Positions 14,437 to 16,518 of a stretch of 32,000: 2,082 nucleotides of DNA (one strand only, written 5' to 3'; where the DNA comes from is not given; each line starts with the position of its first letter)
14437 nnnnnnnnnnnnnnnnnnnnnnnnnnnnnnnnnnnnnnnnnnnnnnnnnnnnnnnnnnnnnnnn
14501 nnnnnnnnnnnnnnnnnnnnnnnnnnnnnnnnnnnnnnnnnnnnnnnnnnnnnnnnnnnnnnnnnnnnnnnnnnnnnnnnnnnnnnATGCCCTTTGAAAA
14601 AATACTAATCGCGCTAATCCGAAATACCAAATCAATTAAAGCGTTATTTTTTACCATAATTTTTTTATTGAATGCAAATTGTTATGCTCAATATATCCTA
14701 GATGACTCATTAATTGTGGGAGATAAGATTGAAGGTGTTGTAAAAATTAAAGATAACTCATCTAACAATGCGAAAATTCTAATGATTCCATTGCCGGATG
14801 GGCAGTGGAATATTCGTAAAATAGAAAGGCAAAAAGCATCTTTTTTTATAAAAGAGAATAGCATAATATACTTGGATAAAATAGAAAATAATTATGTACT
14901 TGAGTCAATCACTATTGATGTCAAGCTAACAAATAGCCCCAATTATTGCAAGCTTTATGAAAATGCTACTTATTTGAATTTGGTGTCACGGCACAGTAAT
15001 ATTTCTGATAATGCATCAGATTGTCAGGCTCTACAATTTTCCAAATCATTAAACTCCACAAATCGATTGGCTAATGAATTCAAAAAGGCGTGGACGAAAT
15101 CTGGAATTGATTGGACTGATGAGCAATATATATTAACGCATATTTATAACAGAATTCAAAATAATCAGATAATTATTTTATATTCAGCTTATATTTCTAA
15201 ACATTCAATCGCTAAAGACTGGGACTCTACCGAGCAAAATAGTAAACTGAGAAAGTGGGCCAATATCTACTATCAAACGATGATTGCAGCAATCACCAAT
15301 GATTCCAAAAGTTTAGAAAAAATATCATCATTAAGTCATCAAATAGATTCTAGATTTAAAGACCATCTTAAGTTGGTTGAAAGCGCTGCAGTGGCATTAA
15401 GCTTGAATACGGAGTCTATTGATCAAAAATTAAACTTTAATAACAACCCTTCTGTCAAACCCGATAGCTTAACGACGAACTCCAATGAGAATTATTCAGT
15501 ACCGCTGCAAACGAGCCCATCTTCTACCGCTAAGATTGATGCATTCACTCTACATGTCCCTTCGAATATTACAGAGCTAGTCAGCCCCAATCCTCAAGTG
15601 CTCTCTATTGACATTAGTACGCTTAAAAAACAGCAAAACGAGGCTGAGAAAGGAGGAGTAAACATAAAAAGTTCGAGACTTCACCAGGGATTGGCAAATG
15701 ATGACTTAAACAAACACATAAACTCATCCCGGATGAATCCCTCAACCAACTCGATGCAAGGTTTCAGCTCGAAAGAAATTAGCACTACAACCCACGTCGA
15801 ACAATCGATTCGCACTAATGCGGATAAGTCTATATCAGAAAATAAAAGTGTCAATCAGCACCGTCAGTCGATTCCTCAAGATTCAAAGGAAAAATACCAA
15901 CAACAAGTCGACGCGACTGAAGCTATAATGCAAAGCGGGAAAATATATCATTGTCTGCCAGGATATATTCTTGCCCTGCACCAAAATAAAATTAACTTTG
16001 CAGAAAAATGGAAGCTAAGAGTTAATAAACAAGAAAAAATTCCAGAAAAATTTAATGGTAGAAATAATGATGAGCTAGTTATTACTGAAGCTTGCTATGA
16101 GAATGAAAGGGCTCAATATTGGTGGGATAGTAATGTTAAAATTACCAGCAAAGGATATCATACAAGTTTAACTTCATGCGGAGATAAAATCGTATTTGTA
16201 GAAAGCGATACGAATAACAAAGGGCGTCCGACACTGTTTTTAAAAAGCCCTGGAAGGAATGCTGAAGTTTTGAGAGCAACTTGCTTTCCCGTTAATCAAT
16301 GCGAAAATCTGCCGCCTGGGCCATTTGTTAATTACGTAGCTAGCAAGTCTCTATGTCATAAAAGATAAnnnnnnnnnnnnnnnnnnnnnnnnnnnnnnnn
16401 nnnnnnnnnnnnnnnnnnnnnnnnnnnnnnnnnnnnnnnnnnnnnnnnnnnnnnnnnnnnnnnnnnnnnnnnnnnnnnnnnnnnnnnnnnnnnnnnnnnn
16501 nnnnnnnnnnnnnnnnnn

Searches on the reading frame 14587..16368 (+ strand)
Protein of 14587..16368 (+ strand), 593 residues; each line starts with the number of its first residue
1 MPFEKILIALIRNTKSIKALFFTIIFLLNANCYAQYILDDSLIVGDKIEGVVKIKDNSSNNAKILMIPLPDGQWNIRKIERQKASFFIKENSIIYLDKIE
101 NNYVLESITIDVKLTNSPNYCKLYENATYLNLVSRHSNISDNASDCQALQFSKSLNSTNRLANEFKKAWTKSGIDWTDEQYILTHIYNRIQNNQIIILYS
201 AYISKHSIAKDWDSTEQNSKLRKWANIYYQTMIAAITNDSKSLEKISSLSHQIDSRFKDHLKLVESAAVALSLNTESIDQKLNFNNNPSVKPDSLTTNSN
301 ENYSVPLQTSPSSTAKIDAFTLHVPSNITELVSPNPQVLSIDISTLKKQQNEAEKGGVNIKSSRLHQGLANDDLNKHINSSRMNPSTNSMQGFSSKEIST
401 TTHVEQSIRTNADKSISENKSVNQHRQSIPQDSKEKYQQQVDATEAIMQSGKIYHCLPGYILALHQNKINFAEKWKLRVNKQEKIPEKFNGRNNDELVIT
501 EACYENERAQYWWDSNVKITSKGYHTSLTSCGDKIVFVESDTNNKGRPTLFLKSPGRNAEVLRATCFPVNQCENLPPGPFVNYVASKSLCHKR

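Call 13: search_protein_families(library=pfam, proteins=[window:14587-16368:+], max_evalue=0.01)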
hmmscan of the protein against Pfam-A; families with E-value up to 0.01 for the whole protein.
window:14587-16368:+ (593 aa): 0 families

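Call 23: search_protein_families(library=ncbifam, proteins=[window:14587-16368:+], max_evalue=0.01)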
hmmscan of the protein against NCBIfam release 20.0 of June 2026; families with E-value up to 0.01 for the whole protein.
window:14587-16368:+ (593 aa): 0 families

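Call 24: search_protein_families(library=padloc, proteins=[window:14587-16368:+], max_evalue=0.01)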
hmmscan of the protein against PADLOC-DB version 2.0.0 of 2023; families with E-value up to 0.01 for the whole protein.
window:14587-16368:+ (593 aa): 0 families
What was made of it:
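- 14587..17271 (+): Variable cargo: two AT-rich ORFs (593 and 288 aa) with no family hit. No Pfam, NCBIfam or PADLOC hit (calls 13, 23, 24).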
